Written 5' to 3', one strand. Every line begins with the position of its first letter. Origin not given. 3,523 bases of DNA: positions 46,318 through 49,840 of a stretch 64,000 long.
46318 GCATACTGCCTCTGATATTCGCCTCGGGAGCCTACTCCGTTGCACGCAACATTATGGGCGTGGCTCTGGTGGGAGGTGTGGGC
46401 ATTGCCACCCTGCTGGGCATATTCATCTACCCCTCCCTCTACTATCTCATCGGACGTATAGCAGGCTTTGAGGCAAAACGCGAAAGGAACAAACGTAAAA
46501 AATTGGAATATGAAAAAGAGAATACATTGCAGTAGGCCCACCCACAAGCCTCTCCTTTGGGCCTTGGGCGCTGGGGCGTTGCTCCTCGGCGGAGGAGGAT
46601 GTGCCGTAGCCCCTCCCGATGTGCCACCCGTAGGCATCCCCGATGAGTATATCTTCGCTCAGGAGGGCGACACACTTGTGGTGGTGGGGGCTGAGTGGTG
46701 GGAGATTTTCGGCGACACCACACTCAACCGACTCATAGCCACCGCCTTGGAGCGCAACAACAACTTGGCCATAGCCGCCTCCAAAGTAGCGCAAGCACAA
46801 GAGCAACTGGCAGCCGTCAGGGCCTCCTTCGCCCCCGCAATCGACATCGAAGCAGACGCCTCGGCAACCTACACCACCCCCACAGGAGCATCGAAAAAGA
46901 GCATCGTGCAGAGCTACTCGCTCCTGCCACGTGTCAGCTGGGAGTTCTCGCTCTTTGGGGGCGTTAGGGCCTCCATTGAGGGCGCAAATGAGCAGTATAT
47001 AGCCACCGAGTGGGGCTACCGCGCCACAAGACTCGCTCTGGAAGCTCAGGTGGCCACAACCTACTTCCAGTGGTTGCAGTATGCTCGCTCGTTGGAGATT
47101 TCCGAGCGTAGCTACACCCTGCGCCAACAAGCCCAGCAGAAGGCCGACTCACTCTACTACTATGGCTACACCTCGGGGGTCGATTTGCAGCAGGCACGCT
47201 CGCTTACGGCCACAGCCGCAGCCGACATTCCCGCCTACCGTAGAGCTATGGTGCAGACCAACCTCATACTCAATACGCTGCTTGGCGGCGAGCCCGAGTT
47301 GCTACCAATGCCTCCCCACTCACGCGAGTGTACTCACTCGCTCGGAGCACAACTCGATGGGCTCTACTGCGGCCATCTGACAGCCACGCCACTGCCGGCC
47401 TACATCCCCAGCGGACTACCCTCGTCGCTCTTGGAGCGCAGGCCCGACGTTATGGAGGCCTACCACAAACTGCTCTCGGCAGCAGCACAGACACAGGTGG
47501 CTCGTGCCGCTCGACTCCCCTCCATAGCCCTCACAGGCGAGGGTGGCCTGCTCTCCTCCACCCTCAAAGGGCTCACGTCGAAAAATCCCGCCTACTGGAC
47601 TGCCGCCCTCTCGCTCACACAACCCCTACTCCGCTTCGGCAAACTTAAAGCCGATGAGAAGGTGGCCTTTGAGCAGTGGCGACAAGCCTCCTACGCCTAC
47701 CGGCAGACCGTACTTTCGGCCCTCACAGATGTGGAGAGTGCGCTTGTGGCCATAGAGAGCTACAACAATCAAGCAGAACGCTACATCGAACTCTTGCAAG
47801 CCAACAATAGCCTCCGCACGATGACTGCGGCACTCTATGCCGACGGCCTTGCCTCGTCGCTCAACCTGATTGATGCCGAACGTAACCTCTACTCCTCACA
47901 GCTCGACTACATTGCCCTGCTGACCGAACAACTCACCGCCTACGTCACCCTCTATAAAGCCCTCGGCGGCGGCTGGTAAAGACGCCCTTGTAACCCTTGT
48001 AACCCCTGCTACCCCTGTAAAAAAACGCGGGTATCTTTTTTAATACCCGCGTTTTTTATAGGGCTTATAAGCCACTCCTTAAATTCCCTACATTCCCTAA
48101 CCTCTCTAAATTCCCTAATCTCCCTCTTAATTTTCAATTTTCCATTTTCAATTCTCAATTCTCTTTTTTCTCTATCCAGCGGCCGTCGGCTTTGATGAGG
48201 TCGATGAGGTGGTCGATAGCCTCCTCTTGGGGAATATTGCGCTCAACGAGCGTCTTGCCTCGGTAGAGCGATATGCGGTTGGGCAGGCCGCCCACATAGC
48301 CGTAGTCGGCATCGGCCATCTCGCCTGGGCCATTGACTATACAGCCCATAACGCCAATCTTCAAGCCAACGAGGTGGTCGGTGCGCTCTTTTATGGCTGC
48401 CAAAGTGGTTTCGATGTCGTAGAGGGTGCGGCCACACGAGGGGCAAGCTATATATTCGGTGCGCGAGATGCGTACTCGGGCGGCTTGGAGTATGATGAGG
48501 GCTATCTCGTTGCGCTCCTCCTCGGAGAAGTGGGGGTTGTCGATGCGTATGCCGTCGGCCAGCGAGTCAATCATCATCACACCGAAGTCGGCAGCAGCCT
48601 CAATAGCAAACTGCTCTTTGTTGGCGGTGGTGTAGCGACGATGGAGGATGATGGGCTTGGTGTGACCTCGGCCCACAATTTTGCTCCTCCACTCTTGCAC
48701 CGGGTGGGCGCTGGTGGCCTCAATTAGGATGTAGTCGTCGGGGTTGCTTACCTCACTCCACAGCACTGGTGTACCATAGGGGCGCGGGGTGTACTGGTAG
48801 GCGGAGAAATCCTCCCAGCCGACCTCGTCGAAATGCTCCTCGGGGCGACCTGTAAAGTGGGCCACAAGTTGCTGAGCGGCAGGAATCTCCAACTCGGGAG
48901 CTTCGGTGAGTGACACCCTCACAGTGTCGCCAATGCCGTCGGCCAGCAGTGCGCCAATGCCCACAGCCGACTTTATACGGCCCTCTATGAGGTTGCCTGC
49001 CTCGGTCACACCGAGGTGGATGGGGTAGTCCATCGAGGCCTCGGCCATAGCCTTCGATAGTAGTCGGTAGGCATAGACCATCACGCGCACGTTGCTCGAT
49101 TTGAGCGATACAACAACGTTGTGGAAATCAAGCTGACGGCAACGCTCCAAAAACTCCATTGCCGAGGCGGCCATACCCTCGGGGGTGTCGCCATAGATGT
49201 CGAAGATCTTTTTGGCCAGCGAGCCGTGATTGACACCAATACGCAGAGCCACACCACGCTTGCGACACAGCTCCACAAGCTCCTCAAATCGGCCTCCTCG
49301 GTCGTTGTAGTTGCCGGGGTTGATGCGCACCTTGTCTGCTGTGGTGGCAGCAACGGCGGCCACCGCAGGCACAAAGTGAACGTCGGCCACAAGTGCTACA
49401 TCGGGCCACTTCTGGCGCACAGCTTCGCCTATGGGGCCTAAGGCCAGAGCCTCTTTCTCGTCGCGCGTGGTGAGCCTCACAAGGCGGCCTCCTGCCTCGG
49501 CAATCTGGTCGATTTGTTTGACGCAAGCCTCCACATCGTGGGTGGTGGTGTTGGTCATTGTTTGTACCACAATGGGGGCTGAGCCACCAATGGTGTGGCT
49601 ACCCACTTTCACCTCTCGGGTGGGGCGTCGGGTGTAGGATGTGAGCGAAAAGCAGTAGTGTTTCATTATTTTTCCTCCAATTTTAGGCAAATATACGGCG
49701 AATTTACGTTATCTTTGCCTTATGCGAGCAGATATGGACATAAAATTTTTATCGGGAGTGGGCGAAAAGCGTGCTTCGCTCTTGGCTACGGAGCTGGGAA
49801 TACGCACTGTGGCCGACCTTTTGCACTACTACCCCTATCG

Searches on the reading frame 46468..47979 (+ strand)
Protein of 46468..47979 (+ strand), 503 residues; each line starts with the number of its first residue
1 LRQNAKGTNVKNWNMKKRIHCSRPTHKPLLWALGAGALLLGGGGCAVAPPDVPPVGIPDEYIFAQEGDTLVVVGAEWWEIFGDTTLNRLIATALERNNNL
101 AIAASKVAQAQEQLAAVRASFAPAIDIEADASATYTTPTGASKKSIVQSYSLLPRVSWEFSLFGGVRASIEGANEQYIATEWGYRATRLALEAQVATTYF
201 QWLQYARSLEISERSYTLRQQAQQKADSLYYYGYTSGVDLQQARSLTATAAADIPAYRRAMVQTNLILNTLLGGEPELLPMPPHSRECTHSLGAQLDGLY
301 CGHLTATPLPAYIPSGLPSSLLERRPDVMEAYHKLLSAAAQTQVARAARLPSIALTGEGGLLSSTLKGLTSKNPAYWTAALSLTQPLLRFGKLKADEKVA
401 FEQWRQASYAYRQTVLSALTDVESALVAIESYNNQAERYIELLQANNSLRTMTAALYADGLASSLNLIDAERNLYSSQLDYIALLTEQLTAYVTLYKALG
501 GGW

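Call 14: search_protein_families(library=pfam, proteins=[window:46468-47979:+])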
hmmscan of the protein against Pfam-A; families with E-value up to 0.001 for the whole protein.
window:46468-47979:+ (503 aa): 1 family
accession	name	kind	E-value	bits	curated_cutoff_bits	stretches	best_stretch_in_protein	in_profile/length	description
PF02321.23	OEP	-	2.6e-41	141.9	22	2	318-500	5-187/187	Outer membrane efflux protein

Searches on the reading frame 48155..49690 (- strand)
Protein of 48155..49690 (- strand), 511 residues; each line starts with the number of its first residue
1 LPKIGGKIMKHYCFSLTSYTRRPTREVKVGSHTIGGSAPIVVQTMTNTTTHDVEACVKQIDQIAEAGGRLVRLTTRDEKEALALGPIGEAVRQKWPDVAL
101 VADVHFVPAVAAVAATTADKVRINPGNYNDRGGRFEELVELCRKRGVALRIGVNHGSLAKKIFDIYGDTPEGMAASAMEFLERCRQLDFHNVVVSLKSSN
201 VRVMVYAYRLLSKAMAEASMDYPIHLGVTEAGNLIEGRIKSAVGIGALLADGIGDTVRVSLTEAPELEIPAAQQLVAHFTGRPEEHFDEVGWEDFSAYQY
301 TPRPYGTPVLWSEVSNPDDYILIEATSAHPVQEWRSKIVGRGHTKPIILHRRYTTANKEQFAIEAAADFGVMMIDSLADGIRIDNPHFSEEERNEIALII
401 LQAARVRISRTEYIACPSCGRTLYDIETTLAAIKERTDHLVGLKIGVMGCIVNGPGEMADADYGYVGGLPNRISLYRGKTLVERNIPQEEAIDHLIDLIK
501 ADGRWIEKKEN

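Call 14: search_protein_families(library=pfam, proteins=[window:48155-49690:-])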
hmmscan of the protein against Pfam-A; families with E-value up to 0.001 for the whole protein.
window:48155-49690:- (511 aa): 1 family
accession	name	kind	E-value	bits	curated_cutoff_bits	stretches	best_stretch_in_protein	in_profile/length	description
PF04551.19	GcpE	-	2.3e-122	408.7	32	2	24-280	1-248/343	GcpE protein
